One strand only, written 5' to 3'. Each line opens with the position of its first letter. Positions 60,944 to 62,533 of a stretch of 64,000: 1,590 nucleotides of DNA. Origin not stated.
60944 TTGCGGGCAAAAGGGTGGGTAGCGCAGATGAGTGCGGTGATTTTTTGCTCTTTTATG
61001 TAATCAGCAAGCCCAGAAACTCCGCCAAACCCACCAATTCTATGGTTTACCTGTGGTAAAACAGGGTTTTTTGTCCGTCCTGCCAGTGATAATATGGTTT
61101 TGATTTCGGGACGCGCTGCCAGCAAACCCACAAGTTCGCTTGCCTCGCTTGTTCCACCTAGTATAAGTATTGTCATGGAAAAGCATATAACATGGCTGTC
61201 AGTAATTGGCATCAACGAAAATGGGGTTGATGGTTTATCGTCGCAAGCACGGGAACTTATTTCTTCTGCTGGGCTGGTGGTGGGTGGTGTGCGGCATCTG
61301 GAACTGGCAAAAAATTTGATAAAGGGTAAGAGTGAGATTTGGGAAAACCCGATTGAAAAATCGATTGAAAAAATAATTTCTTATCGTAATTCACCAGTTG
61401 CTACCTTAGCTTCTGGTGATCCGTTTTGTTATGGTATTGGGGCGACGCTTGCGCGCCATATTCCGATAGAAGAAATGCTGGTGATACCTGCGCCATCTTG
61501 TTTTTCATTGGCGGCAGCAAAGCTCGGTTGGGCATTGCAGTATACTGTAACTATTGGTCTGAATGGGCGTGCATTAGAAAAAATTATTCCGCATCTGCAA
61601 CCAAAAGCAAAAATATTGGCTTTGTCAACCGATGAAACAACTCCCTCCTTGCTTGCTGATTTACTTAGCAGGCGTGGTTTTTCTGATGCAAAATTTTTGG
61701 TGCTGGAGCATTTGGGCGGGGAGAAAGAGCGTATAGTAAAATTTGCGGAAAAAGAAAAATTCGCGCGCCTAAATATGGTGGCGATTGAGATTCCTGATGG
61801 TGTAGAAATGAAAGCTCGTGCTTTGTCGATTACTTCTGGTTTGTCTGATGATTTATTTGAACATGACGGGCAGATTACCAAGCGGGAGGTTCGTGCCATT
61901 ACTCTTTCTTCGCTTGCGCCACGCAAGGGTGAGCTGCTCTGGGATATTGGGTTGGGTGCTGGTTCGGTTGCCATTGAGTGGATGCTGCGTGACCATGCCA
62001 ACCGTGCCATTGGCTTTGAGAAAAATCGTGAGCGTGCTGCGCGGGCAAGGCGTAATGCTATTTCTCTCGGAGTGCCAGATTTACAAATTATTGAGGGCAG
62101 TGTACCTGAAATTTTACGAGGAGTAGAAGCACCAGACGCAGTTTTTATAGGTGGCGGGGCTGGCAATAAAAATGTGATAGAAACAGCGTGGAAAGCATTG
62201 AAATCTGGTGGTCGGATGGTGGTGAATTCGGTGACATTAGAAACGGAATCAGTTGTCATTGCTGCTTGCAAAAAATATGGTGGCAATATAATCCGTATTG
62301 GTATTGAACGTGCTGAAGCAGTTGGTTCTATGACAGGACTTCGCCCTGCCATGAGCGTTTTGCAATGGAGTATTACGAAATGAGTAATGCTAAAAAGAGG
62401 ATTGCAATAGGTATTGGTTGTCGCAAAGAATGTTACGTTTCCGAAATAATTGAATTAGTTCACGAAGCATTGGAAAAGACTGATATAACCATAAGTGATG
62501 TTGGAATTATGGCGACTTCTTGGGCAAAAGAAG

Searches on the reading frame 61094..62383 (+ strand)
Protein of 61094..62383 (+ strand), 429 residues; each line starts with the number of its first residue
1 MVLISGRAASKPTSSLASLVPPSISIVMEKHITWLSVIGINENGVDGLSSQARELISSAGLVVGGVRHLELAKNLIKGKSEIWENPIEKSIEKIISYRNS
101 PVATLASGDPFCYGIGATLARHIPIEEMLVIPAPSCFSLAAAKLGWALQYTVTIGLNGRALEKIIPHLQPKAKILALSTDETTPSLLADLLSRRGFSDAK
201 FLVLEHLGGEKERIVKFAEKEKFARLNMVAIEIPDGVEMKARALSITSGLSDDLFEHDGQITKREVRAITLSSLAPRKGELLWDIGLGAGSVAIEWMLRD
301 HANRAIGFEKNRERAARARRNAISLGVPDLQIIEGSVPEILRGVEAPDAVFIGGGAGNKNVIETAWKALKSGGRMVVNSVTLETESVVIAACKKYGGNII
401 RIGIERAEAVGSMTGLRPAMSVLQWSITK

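Call 79: search_protein_families(library=pfam, proteins=[window:61094-62383:+], max_evalue=0.0001)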
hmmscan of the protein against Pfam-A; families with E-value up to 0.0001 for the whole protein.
window:61094-62383:+ (429 aa): 2 families
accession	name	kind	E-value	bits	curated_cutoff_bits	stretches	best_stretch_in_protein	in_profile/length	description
PF00590.25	TP_methylase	-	1.8e-14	54.6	27.8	1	43-217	10-206/212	Tetrapyrrole (Corrin/Porphyrin) Methylases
PF01135.25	PCMT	-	7.9e-05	23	20.3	0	261-394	56-186/210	Protein-L-isoaspartate(D-aspartate) O-methyltransferase (PCMT)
